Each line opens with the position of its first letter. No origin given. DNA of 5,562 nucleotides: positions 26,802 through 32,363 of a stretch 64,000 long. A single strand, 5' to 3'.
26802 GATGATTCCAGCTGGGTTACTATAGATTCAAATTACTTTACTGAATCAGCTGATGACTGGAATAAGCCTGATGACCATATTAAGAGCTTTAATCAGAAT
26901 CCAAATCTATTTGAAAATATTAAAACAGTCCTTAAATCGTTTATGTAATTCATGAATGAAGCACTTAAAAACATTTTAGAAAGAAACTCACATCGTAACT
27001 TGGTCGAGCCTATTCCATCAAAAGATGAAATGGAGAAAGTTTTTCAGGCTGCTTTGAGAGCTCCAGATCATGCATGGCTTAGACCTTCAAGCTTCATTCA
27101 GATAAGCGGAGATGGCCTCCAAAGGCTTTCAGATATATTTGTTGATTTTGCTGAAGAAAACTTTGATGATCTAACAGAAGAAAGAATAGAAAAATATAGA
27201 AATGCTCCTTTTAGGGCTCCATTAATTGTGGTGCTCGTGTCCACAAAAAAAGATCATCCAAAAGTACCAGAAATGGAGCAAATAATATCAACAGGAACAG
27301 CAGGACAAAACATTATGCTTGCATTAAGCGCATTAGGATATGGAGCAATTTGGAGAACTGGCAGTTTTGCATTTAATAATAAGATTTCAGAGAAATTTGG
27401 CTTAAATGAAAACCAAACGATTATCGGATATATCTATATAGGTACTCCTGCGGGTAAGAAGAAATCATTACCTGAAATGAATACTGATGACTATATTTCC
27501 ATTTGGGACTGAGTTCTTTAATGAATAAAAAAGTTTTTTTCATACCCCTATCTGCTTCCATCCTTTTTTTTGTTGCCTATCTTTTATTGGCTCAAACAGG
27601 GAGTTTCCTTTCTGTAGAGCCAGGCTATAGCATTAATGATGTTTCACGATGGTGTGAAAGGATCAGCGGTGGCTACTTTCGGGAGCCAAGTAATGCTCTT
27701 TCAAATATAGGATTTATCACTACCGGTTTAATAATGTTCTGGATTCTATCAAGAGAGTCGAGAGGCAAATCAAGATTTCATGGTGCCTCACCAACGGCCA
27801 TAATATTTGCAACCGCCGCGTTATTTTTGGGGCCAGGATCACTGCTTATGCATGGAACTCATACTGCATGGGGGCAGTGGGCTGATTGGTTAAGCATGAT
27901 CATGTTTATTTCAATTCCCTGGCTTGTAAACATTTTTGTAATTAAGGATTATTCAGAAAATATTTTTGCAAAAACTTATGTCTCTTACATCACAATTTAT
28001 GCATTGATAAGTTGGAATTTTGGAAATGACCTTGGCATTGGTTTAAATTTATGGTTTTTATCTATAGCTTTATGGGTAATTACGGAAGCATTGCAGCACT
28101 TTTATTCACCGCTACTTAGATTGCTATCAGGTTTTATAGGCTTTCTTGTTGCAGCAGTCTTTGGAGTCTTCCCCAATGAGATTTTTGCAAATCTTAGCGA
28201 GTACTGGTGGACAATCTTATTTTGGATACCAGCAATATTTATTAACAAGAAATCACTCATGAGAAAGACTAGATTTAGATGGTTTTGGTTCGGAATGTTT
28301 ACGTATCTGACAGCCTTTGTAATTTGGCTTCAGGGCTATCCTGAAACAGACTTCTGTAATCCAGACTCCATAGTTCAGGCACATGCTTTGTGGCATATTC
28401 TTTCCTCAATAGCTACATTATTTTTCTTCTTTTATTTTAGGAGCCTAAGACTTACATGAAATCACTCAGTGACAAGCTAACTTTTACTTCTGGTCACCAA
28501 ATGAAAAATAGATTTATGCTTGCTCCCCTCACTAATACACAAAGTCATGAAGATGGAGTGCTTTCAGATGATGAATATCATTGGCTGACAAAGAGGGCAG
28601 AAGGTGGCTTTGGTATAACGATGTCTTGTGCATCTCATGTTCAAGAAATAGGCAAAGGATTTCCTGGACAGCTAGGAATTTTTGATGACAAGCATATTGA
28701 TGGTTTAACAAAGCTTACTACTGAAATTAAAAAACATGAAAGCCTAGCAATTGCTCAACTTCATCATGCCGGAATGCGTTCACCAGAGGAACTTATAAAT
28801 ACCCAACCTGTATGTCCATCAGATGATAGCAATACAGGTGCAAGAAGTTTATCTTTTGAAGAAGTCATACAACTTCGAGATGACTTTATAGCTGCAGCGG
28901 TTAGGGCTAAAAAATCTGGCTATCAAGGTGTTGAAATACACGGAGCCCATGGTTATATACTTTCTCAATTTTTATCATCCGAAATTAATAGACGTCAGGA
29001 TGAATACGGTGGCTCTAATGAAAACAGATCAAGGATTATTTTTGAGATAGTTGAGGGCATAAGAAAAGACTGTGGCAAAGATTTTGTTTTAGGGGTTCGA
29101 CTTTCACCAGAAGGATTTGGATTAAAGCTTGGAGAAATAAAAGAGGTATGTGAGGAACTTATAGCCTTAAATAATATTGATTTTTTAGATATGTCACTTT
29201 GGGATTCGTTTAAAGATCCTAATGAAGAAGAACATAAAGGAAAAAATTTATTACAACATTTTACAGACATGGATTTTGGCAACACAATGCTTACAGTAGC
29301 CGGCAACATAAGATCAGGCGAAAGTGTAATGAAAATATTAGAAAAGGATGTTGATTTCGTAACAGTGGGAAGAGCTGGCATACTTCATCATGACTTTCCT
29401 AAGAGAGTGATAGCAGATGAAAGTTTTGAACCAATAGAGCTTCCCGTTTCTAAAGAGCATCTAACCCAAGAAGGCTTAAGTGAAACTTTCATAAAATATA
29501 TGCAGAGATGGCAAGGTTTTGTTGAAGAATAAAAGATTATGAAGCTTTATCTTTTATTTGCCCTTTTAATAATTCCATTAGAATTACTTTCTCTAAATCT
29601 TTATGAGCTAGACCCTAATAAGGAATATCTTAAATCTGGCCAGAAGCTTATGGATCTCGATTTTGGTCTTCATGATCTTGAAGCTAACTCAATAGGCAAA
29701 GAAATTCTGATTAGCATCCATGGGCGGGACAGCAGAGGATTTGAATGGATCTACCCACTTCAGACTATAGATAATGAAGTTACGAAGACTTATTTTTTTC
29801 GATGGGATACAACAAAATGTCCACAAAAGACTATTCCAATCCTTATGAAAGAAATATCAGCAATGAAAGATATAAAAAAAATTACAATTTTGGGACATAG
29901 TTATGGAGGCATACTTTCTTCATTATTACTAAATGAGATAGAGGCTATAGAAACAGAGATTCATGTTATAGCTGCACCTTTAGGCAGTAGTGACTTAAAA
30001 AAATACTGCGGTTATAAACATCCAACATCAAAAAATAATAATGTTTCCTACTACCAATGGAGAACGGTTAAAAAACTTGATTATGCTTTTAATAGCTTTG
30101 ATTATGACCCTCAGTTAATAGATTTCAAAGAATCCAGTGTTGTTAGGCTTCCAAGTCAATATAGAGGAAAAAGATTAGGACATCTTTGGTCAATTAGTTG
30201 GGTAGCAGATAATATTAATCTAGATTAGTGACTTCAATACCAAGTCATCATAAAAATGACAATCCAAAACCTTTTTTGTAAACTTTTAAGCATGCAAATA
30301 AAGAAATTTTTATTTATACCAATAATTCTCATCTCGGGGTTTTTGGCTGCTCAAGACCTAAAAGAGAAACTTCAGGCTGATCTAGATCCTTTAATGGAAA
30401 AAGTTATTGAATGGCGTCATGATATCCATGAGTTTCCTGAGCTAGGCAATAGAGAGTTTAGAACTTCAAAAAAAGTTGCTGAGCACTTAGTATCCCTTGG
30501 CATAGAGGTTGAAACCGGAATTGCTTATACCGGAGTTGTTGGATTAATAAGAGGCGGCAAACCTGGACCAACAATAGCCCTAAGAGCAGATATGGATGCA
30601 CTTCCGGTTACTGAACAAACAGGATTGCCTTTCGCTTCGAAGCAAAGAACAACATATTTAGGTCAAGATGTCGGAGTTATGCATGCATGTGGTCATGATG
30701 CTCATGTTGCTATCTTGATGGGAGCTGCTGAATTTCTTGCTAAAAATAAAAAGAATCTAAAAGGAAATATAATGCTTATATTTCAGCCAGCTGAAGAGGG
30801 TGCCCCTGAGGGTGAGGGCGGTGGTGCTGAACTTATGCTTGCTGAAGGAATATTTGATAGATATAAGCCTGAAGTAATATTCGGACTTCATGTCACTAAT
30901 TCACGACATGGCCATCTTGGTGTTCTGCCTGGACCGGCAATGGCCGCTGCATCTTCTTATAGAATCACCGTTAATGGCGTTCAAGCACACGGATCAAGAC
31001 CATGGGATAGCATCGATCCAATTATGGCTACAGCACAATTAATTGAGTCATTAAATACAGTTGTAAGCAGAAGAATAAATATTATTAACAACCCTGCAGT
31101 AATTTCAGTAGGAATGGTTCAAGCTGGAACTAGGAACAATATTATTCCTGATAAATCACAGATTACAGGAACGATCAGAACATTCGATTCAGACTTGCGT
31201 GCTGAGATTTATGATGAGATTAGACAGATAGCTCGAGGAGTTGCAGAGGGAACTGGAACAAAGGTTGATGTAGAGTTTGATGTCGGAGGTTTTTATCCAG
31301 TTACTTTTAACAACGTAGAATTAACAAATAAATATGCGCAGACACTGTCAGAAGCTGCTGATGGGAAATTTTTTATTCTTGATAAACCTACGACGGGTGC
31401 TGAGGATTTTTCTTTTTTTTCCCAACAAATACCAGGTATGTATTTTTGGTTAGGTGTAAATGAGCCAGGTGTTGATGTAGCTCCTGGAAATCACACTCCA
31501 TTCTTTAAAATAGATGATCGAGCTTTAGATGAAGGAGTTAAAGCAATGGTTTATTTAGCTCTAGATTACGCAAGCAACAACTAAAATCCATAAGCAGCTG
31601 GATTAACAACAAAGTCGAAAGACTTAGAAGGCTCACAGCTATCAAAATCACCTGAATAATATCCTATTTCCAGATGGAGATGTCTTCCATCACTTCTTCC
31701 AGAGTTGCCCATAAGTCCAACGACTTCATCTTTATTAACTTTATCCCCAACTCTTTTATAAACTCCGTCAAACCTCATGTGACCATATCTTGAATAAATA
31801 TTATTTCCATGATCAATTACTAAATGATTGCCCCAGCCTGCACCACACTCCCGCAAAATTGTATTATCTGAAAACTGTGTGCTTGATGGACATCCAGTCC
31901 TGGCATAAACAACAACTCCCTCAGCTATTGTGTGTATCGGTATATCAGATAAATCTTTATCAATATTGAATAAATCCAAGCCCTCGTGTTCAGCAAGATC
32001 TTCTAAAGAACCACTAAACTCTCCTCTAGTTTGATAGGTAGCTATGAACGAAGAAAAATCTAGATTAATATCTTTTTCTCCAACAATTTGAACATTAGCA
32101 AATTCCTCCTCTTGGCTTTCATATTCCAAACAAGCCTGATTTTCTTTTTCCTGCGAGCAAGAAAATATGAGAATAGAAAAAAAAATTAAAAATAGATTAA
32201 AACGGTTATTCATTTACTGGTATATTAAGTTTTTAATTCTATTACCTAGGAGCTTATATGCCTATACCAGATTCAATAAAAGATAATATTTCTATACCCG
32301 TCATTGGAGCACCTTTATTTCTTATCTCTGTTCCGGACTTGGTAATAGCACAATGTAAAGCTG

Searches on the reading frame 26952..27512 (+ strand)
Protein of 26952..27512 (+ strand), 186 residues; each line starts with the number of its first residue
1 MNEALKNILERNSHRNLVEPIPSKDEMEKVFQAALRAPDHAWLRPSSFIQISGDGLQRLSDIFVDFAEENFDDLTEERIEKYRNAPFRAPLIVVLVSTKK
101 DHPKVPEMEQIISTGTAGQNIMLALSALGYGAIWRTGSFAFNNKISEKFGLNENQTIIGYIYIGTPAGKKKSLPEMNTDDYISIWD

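Call 73: search_protein_families(library=pfam, proteins=[window:26952-27512:+], max_evalue=0.00001)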
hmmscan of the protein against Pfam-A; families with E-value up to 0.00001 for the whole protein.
window:26952-27512:+ (186 aa): 1 family
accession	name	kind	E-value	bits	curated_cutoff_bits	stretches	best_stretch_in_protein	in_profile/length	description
PF00881.29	Nitroreductase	-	1.9e-22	80.6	23.5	1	8-164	1-166/167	Nitroreductase family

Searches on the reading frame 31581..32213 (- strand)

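Call 73: search_protein_families(library=pfam, proteins=[window:31581-32213:-], max_evalue=0.00001)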
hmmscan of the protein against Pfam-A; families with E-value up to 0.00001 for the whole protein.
window:31581-32213:- (210 aa): 1 family
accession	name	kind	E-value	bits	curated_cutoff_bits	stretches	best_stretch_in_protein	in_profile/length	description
PF01551.29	Peptidase_M23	-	3.1e-16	59.8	28.7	1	76-185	3-89/96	Peptidase family M23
